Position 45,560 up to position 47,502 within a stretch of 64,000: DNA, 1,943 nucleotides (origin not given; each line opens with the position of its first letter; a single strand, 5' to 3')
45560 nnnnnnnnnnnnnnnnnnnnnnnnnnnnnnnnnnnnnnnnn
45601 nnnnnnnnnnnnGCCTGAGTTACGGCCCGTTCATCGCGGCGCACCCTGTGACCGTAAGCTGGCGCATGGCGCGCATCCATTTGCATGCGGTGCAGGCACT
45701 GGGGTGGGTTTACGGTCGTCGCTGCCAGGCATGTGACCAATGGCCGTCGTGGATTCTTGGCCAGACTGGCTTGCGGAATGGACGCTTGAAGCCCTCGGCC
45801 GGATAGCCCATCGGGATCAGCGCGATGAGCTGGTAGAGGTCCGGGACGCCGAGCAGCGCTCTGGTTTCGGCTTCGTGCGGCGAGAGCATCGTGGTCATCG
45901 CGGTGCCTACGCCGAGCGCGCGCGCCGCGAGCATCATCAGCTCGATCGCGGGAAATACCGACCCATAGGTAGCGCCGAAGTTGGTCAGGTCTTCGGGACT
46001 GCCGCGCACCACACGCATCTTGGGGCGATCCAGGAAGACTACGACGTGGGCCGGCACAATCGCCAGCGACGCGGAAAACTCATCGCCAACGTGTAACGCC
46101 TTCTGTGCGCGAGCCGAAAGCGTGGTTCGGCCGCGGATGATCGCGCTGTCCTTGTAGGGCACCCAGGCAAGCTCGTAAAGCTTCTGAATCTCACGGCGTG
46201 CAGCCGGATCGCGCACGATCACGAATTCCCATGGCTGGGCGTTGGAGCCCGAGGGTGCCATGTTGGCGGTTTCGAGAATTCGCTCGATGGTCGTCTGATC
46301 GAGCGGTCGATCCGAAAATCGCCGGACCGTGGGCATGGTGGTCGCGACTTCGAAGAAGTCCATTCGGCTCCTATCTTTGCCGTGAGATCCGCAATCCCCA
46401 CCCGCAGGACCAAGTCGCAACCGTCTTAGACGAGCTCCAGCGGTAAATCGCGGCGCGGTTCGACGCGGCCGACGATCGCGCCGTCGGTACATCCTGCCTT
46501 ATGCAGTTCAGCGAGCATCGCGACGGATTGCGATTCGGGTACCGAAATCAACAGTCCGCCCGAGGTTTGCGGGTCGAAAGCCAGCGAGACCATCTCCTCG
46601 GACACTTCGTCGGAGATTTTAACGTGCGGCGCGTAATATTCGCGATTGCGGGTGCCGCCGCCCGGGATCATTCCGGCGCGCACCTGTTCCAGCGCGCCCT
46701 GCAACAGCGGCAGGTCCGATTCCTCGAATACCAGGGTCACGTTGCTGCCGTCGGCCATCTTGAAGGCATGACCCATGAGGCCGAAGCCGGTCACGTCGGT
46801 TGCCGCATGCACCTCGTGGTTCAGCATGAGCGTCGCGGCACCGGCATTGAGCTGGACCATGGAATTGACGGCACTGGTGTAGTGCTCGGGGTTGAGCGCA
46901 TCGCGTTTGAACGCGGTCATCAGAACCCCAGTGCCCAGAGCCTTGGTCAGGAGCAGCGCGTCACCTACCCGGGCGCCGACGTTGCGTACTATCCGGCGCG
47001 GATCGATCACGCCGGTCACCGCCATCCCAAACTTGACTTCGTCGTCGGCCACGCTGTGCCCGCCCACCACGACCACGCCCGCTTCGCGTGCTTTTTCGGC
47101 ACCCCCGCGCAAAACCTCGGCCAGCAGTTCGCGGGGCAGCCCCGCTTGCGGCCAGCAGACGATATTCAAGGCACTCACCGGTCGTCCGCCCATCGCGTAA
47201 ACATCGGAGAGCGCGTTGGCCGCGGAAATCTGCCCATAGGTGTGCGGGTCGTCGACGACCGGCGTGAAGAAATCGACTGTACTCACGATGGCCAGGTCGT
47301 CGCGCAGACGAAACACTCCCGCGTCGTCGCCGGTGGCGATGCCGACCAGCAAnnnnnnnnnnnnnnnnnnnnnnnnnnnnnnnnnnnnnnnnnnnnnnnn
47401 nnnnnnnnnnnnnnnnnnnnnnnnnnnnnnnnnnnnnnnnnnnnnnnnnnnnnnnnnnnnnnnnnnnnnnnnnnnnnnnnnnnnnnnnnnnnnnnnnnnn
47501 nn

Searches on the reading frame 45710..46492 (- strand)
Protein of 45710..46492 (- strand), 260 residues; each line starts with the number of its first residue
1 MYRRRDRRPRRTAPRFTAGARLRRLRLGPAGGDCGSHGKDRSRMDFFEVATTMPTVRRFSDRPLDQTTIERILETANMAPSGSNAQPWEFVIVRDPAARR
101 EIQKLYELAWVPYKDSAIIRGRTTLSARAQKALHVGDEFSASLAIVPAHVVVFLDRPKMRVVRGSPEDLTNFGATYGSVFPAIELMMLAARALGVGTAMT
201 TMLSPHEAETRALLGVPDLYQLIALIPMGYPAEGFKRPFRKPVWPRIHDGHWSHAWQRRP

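Call 71: search_protein_families(library=pfam, proteins=[window:45710-46492:-], max_evalue=0.001)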
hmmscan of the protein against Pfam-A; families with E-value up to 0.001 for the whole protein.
window:45710-46492:- (260 aa): 2 families
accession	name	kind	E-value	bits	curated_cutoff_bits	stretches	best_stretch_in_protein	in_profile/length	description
PF00881.29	Nitroreductase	-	1.6e-26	93.9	23.5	1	55-230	6-167/167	Nitroreductase family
PF14512.11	TM1586_NiRdase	-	5.3e-07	29.9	27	1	67-95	158-186/215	Putative TM nitroreductase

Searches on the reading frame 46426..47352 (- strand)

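Call 71: search_protein_families(library=pfam, proteins=[window:46426-47352:-], max_evalue=0.001)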
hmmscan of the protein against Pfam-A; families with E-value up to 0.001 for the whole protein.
window:46426-47352:- (308 aa): 2 families
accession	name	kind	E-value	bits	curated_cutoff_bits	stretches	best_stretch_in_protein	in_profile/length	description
PF00586.29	AIRS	-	2.3e-28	99.3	24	1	8-116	1-112/112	AIR synthase related protein, N-terminal domain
PF02769.27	AIRS_C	-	2.6e-17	63.9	23.1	1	128-302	1-150/156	AIR synthase related protein, C-terminal domain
